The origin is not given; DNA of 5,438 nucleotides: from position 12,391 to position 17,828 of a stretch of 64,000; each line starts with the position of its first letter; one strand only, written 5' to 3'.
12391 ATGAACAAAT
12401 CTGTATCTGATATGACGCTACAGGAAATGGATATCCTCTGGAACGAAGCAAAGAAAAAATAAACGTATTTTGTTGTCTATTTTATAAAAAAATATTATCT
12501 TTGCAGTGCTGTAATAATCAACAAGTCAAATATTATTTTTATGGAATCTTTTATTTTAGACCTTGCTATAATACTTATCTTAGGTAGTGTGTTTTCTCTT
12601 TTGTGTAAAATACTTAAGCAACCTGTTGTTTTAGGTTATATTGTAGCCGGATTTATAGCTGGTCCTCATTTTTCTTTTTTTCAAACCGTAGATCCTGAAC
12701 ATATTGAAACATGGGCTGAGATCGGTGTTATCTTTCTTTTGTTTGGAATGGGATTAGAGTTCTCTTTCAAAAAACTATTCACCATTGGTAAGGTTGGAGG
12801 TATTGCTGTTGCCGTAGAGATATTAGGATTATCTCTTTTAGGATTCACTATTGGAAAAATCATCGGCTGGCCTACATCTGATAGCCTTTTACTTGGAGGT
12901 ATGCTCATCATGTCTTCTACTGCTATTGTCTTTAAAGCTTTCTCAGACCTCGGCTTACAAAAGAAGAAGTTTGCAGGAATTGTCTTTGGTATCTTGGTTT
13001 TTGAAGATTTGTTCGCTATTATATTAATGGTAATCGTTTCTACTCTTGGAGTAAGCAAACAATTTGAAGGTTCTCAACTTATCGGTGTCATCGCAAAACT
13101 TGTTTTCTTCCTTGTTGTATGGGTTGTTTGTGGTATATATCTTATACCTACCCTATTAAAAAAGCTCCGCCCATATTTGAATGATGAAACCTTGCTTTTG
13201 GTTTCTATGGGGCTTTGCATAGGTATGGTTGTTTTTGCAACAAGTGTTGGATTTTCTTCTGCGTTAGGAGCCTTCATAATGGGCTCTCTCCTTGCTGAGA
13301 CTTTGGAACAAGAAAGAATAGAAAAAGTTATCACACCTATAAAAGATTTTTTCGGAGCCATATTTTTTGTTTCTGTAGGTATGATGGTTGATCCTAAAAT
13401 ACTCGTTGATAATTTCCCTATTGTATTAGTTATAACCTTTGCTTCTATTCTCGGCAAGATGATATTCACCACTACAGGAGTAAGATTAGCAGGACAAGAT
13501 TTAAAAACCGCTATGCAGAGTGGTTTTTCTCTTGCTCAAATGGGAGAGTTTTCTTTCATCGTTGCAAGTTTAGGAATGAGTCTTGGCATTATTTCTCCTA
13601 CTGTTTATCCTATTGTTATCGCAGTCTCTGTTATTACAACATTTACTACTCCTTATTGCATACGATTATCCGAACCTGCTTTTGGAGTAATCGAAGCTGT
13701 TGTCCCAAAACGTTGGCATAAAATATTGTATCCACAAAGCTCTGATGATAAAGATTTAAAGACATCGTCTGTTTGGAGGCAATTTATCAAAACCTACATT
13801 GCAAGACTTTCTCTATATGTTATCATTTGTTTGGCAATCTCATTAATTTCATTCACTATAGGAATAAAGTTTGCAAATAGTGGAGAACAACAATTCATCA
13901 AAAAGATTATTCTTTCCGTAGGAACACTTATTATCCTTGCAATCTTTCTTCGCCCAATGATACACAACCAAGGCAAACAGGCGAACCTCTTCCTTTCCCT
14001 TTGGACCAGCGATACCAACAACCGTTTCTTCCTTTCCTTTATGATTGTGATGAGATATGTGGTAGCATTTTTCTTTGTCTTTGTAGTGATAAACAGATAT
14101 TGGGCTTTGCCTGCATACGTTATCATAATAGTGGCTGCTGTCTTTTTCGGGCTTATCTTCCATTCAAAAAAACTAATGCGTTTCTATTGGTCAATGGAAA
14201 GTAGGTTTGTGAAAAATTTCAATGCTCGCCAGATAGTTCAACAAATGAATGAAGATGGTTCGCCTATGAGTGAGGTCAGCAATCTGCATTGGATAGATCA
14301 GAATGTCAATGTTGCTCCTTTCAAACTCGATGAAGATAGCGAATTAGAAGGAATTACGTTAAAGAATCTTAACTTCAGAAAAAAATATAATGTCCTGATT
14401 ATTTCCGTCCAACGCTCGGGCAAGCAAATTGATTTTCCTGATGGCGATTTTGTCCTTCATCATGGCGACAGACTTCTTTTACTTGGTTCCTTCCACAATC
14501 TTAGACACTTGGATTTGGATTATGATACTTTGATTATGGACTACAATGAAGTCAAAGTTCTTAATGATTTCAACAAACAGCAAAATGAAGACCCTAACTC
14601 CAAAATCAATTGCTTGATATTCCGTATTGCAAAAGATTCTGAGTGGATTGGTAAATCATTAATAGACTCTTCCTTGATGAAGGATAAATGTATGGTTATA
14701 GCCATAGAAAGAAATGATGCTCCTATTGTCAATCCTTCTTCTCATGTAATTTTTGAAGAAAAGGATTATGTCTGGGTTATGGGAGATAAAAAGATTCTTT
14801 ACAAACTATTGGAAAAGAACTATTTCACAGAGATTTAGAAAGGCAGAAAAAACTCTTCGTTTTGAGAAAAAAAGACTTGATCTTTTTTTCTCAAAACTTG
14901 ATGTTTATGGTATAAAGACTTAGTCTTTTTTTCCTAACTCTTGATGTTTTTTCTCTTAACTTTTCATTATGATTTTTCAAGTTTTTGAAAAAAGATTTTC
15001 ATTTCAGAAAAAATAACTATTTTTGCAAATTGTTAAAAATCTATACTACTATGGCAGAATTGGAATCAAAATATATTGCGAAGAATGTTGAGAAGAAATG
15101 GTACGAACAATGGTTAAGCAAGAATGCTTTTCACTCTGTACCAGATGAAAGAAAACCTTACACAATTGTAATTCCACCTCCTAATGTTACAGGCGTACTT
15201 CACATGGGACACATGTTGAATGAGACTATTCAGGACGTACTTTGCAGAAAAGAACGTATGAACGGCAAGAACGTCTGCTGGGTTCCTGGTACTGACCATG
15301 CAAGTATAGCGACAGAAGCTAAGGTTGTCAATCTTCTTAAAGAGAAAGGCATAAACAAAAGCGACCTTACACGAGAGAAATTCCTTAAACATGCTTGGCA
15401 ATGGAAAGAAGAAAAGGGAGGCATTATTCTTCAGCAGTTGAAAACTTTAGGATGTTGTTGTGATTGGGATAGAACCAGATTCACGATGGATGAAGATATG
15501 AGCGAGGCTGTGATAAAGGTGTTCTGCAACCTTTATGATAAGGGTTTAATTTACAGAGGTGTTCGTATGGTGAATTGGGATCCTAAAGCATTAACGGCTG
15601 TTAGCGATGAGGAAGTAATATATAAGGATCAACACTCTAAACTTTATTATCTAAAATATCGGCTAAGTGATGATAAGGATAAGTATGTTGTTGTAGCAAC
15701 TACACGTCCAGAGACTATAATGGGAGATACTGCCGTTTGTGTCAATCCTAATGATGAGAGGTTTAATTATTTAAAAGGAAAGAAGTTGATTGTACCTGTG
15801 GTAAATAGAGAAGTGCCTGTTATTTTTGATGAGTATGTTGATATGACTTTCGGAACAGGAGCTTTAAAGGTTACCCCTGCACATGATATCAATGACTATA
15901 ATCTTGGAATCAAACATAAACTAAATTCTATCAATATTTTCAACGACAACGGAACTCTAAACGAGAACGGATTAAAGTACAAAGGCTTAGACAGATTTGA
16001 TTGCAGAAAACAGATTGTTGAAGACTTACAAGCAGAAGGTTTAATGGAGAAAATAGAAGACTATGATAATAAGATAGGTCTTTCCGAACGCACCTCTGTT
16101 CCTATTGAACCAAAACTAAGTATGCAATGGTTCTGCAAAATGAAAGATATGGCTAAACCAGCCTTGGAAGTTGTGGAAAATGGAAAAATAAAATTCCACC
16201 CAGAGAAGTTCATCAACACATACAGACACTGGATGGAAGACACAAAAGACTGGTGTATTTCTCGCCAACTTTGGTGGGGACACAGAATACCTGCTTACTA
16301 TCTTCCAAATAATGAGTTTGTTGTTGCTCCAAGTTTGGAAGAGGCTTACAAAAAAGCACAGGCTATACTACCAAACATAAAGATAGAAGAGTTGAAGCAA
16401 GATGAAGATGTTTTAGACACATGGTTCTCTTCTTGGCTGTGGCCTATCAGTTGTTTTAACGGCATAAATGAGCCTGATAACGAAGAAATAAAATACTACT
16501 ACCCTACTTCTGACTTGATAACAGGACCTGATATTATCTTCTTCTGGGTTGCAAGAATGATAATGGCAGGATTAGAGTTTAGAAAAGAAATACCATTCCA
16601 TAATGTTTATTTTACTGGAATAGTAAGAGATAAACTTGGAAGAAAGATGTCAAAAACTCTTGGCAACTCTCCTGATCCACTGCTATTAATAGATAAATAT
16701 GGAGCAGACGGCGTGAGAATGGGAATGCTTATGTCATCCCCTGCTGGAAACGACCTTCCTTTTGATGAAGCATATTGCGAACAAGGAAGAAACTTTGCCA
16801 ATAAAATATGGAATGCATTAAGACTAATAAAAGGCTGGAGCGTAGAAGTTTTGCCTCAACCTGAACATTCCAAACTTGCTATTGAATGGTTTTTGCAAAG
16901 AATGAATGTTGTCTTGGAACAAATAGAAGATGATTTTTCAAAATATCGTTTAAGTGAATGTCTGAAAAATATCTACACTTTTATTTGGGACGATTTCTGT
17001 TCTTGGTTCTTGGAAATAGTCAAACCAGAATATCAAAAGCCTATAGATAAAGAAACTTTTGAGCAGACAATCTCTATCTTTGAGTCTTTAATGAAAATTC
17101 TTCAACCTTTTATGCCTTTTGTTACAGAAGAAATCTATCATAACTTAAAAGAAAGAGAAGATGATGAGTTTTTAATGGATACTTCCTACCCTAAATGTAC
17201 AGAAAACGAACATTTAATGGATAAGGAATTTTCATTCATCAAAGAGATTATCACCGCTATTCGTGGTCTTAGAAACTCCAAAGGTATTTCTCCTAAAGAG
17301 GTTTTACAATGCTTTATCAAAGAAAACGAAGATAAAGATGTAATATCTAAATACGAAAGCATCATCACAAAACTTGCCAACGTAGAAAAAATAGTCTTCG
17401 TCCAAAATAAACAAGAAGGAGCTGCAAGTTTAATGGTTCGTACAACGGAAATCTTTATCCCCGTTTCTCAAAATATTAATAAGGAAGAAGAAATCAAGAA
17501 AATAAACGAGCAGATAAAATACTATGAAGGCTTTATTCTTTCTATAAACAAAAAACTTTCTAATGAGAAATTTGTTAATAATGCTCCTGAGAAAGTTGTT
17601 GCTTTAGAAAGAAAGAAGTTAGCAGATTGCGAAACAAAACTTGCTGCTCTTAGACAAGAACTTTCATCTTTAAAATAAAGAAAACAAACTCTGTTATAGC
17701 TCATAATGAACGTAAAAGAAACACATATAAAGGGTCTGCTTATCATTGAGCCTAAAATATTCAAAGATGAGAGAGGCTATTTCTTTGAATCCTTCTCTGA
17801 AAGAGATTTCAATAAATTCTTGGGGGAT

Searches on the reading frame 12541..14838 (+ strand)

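Call 35: search_protein_families(library=pfam, proteins=[window:12541-14838:+], max_evalue=0.00001)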
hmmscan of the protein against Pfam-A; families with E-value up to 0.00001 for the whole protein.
window:12541-14838:+ (765 aa): 2 families
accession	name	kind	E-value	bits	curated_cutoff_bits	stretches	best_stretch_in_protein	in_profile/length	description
PF00999.27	Na_H_Exchanger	-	5.9e-59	200.2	26.2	1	14-372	6-372/375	Sodium/hydrogen exchanger, transmembrane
PF02080.26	TrkA_C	-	4e-26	91.2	27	2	594-657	4-66/71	TrkA-C domain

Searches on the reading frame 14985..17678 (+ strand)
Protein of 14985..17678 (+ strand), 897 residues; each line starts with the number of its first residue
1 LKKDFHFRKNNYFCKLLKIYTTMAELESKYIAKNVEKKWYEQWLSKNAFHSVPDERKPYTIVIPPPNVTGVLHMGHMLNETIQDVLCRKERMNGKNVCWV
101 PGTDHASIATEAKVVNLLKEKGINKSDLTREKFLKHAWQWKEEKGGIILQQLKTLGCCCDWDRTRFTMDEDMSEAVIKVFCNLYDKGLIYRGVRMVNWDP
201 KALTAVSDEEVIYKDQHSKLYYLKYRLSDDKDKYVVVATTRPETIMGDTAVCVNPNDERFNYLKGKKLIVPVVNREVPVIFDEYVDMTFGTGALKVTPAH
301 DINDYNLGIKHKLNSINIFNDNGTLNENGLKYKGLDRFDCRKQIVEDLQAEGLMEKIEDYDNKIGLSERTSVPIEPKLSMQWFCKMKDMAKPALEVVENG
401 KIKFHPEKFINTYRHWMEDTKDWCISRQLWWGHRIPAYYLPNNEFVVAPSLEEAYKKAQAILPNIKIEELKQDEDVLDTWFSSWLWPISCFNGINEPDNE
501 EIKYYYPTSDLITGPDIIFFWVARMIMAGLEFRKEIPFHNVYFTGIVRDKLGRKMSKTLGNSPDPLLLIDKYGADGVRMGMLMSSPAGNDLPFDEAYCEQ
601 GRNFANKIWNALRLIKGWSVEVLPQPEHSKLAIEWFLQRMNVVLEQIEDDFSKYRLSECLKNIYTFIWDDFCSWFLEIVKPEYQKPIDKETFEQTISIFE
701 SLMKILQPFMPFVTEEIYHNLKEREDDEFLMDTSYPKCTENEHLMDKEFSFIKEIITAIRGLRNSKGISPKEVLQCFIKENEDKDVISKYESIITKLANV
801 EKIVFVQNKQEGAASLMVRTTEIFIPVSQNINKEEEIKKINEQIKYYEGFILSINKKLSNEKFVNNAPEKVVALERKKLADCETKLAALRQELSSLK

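Call 35: search_protein_families(library=pfam, proteins=[window:14985-17678:+], max_evalue=0.00001)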
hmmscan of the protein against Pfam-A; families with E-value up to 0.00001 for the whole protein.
window:14985-17678:+ (897 aa): 5 families
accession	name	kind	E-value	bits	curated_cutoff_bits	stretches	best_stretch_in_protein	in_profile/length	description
PF00133.28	tRNA-synt_1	-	4.8e-131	437.8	22.7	1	38-592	1-412/414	tRNA synthetases class I (I, L, M and V)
PF08264.19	Anticodon_1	-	7.2e-33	114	25.1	1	635-775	3-145/148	Anticodon-binding domain of tRNA ligase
PF09334.17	tRNA-synt_1g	-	9.5e-18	64.6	20.1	1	64-211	6-135/391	tRNA synthetases class I (M)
PF10458.14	Val_tRNA-synt_C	-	1.1e-11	45.3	25.9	1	834-897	3-66/66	Valyl tRNA synthetase tRNA binding arm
PF13603.12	tRNA-synt_1_2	-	1.6e-10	41.2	25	1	263-322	84-143/185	Leucyl-tRNA synthetase, editing domain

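Call 45: find_homologous_proteins(query=window:15051-17678:+, max_evalue=1e-100)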
Query window:15051-17678:+ (875 aa): 8000 proteins with E <= 1e-100 among 8000 candidates; the best 120 are listed.
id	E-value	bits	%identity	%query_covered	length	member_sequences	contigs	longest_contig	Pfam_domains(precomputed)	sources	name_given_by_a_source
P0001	0.0e+0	2035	100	100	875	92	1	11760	PF09334.18,PF08264.20,PF13603.13,PF00133.29,PF10458.15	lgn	-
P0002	0.0e+0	2019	99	100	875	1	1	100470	PF09334.18,PF08264.20,PF13603.13,PF00133.29,PF10458.15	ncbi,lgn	-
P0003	0.0e+0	1983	96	100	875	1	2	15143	PF09334.18,PF08264.20,PF13603.13,PF00133.29,PF10458.15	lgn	-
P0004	0.0e+0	1927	93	100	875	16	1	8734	PF09334.18,PF08264.20,PF13603.13,PF00133.29,PF10458.15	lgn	-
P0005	0.0e+0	1804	87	100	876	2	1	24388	PF09334.18,PF08264.20,PF13603.13,PF00133.29,PF10458.15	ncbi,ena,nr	ncbi:MAG: valine--tRNA ligase [Bacteroidales bacterium]|nr:valine--tRNA ligase [Bacteroidales bacter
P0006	0.0e+0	1768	84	100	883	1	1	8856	PF09334.18,PF08264.20,PF13603.13,PF00133.29,PF10458.15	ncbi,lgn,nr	ncbi:MAG: valine--tRNA ligase [Bacteroidota bacterium]|nr:valine--tRNA ligase [Bacteroidota bacteriu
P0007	0.0e+0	1759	84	100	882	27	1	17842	PF09334.18,PF08264.20,PF13603.13,PF00133.29,PF10458.15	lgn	-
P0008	0.0e+0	1739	83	100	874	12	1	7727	PF09334.18,PF08264.20,PF13603.13,PF00133.29,PF10458.15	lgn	-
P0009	0.0e+0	1733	82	100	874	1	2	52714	PF09334.18,PF08264.20,PF13603.13,PF00133.29,PF10458.15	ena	-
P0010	0.0e+0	1732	82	100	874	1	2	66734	PF09334.18,PF08264.20,PF13603.13,PF00133.29,PF10458.15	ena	-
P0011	0.0e+0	1732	82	100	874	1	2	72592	PF09334.18,PF08264.20,PF13603.13,PF00133.29,PF10458.15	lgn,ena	-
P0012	0.0e+0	1731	82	100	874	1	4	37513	PF09334.18,PF08264.20,PF13603.13,PF00133.29,PF10458.15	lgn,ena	-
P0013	0.0e+0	1730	82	100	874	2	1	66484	PF09334.18,PF08264.20,PF13603.13,PF00133.29,PF10458.15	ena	-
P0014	0.0e+0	1728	82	100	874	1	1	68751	PF09334.18,PF08264.20,PF13603.13,PF00133.29,PF10458.15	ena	-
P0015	0.0e+0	1689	81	100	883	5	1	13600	PF09334.18,PF08264.20,PF13603.13,PF00133.29,PF10458.15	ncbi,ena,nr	ncbi:MAG: valine--tRNA ligase [Bacteroidales bacterium]|nr:valine--tRNA ligase [Bacteroidales bacter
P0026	0.0e+0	1539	74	100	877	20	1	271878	PF09334.18,PF08264.20,PF13603.13,PF00133.29,PF10458.15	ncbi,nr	ncbi:MAG: valine--tRNA ligase [Bacteroidales bacterium]|nr:valine--tRNA ligase [Bacteroidales bacter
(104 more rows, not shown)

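Call 46: find_encoding_contigs(protein=P0005, flank=10000, max_places=1)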
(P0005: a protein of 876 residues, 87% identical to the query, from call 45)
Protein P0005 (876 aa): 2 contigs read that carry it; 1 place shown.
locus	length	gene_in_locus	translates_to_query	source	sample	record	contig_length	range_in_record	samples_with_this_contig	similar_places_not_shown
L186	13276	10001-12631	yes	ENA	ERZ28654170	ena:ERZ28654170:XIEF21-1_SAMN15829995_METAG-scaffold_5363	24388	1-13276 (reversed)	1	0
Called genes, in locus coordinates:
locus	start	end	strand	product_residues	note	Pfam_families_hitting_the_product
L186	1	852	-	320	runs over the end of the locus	PF19580:Exo_endo_phos_3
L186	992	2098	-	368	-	PF01571:GCV_T, PF08669:GCV_T_C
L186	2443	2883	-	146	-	-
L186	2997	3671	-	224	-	PF17116:T9SS_plug_1st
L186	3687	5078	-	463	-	PF05195:AMP_N, PF00557:Peptidase_M24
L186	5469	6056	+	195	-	-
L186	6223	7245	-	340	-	PF13593:SBF_like (weak), PF01758:SBF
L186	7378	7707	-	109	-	PF01022:HTH_5, PF12802:MarR_2 (weak), PF12840:HTH_20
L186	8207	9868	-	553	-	PF13600:DUF4140 (weak), PF13598:DUF4139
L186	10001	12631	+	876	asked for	PF00133:tRNA-synt_1, PF09334:tRNA-synt_1g, PF13603:tRNA-synt_1_2, PF08264:Anticodon_1, PF10458:Val_tRNA-synt_C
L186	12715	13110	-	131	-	PF06803:DUF1232 (weak)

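Call 47: find_encoding_contigs(protein=P0011, flank=10000, max_places=1)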
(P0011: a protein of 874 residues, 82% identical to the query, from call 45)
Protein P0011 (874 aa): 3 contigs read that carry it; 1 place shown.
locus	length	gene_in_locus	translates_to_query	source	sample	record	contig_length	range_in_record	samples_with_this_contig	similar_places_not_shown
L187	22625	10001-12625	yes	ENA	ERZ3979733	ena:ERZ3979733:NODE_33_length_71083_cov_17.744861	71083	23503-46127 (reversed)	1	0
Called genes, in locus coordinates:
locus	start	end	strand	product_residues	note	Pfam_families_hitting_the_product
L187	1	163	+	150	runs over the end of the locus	PF01288:HPPK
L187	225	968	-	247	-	PF00106:adh_short, PF08659:KR, PF01370:Epimerase, PF13561:adh_short_C2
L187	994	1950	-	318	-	PF01370:Epimerase, PF04321:RmlD_sub_bind, PF16363:GDP_Man_Dehyd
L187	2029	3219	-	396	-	PF00155:Aminotran_1_2, PF00266:Aminotran_5 (weak)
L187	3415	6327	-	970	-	PF00675:Peptidase_M16 (weak), PF05193:Peptidase_M16_C, PF00675:Peptidase_M16 (weak), PF05193:Peptidase_M16_C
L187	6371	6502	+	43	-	-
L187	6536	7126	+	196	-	PF01467:CTP_transf_like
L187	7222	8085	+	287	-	PF00140:Sigma70_r1_2, PF04542:Sigma70_r2, PF04539:Sigma70_r3, PF04545:Sigma70_r4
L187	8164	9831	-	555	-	PF13600:DUF4140, PF13598:DUF4139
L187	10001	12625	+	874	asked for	PF00133:tRNA-synt_1, PF09334:tRNA-synt_1g, PF13603:tRNA-synt_1_2 (weak), PF08264:Anticodon_1, PF10458:Val_tRNA-synt_C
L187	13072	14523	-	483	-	PF01943:Polysacc_synt, PF03023:MurJ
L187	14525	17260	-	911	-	PF26299:MurL_N, PF26298:MurL_epimerase_C, PF21377:MurD_N (faint), PF08245:Mur_ligase_M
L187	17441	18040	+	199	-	PF00677:Lum_binding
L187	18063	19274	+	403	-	PF13167:GTP-bdg_N, PF16360:GTP-bdg_M, PF01926:MMR_HSR1, PF02421:FeoB_N (weak), PF04670:Gtr1_RagA (weak)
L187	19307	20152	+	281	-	PF00924:MS_channel_2nd, PF21082:MS_channel_3rd (weak)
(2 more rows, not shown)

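Call 48: find_encoding_contigs(protein=P0026, flank=10000, max_places=1)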
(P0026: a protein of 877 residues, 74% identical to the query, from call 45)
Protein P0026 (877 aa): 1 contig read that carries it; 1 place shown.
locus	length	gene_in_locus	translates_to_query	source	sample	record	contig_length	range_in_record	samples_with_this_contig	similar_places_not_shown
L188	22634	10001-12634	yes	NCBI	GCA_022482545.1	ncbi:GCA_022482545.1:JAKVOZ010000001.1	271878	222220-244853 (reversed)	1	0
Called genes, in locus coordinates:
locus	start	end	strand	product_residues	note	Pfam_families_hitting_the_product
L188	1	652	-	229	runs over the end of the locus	-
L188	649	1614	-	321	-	-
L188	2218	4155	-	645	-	PF08206:OB_RNB, PF17849:OB_Dis3, PF17876:CSD2, PF00773:RNB, PF00575:S1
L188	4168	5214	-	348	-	PF18962:Por_Secre_tail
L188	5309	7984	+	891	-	PF26299:MurL_N, PF26298:MurL_epimerase_C, PF08245:Mur_ligase_M, PF02875:Mur_ligase_C (weak)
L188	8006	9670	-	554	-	PF13600:DUF4140, PF13598:DUF4139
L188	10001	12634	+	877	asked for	PF00133:tRNA-synt_1, PF09334:tRNA-synt_1g, PF13603:tRNA-synt_1_2 (weak), PF09334:tRNA-synt_1g (weak), PF08264:Anticodon_1, PF10458:Val_tRNA-synt_C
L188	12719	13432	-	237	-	PF00072:Response_reg, PF04397:LytTR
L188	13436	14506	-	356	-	PF06580:His_kinase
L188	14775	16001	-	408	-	PF12704:MacB_PCD, PF02687:FtsX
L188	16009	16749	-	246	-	PF00005:ABC_tran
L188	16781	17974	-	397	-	PF25997:BSH_YhbJ (faint), PF25917:BSH_RND, PF25919:BSH_CusB (weak), PF25973:BSH_CzcB, PF25893:HH_CzcB (weak), PF25954:Beta-barrel_RND_2, PF25990:Beta-barrel_YknX, PF26002:Beta-barrel_AprE (weak), +2 more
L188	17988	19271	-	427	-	PF02321:OEP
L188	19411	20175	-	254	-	PF01832:Glucosaminidase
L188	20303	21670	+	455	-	-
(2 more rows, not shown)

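Call 49: find_encoding_contigs(protein=P0004, flank=10000, max_places=1)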
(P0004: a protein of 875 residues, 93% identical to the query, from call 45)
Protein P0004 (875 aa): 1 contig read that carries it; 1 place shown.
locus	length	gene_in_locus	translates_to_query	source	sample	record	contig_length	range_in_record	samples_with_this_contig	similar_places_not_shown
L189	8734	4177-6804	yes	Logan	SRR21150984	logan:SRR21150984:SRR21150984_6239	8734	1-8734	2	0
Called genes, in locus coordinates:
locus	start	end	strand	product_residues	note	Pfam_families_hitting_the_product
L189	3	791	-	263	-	?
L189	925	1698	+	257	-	PF01503:PRA-PH (faint), PF03819:MazG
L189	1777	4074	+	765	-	PF00999:Na_H_Exchanger, PF02080:TrkA_C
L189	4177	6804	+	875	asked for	PF00133:tRNA-synt_1, PF09334:tRNA-synt_1g, PF13603:tRNA-synt_1_2, PF08264:Anticodon_1, PF10458:Val_tRNA-synt_C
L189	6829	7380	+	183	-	PF00908:dTDP_sugar_isom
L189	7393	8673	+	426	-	PF01210:NAD_Gly3P_dh_N (faint), PF03721:UDPG_MGDP_dh_N, PF00984:UDPG_MGDP_dh, PF03720:UDPG_MGDP_dh_C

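Call 51: find_encoding_contigs(protein=P0002, flank=10000, max_places=2)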
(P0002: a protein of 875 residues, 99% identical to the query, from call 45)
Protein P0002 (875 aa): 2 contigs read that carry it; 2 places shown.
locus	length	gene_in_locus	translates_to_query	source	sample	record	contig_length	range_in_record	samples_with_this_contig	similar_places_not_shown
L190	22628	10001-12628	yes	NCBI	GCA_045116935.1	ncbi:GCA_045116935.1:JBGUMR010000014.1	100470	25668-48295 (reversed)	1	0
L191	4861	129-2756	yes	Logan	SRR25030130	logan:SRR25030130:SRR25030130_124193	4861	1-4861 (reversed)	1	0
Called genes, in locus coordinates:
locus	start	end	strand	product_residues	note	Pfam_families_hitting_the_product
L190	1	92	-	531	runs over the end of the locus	PF03781:FGE-sulfatase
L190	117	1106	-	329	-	PF11751:PorP_SprF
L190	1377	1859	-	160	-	PF02542:YgbB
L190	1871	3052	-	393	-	PF19572:PorV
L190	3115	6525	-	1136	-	PF01364:Peptidase_C25, PF13585:CHU_C (faint), PF13860:FlgD_ig (faint)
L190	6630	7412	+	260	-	PF01503:PRA-PH (faint), PF03819:MazG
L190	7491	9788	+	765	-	PF00999:Na_H_Exchanger, PF02080:TrkA_C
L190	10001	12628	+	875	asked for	PF00133:tRNA-synt_1, PF09334:tRNA-synt_1g, PF13603:tRNA-synt_1_2, PF08264:Anticodon_1, PF10458:Val_tRNA-synt_C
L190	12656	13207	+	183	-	PF00908:dTDP_sugar_isom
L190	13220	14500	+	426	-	PF01210:NAD_Gly3P_dh_N (faint), PF03721:UDPG_MGDP_dh_N, PF00984:UDPG_MGDP_dh, PF03720:UDPG_MGDP_dh_C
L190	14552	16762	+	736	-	-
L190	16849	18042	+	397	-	PF00162:PGK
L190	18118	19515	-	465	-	PF12698:ABC2_membrane_3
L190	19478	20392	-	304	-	PF00005:ABC_tran, PF13304:AAA_21, PF13732:DrrA1-3_C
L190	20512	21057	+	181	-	PF07659:DUF1599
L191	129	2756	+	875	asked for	PF00133:tRNA-synt_1, PF09334:tRNA-synt_1g, PF13603:tRNA-synt_1_2, PF08264:Anticodon_1, PF10458:Val_tRNA-synt_C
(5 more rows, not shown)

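Call 52: find_encoding_contigs(protein=P0003, flank=10000, max_places=2)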
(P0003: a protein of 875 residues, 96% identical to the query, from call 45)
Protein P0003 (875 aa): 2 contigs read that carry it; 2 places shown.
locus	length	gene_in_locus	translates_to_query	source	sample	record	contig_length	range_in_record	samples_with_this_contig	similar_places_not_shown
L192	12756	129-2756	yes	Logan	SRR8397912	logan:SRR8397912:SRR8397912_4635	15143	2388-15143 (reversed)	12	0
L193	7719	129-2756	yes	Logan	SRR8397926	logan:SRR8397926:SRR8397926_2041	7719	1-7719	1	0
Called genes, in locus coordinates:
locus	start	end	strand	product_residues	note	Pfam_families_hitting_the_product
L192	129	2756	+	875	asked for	PF00133:tRNA-synt_1, PF09334:tRNA-synt_1g, PF13603:tRNA-synt_1_2, PF08264:Anticodon_1, PF10458:Val_tRNA-synt_C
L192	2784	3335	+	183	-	PF00908:dTDP_sugar_isom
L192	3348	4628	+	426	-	PF03721:UDPG_MGDP_dh_N, PF00984:UDPG_MGDP_dh, PF03720:UDPG_MGDP_dh_C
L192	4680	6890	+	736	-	-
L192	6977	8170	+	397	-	PF00162:PGK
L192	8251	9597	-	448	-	PF12698:ABC2_membrane_3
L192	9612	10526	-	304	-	PF00005:ABC_tran, PF13304:AAA_21, PF13732:DrrA1-3_C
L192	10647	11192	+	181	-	PF07659:DUF1599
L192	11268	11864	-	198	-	PF14123:DUF4290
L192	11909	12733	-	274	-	PF01148:CTP_transf_1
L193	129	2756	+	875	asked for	PF00133:tRNA-synt_1, PF09334:tRNA-synt_1g, PF13603:tRNA-synt_1_2, PF08264:Anticodon_1, PF10458:Val_tRNA-synt_C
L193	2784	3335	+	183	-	PF00908:dTDP_sugar_isom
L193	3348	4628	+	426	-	PF03721:UDPG_MGDP_dh_N, PF00984:UDPG_MGDP_dh, PF03720:UDPG_MGDP_dh_C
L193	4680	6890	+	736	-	-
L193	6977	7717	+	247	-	?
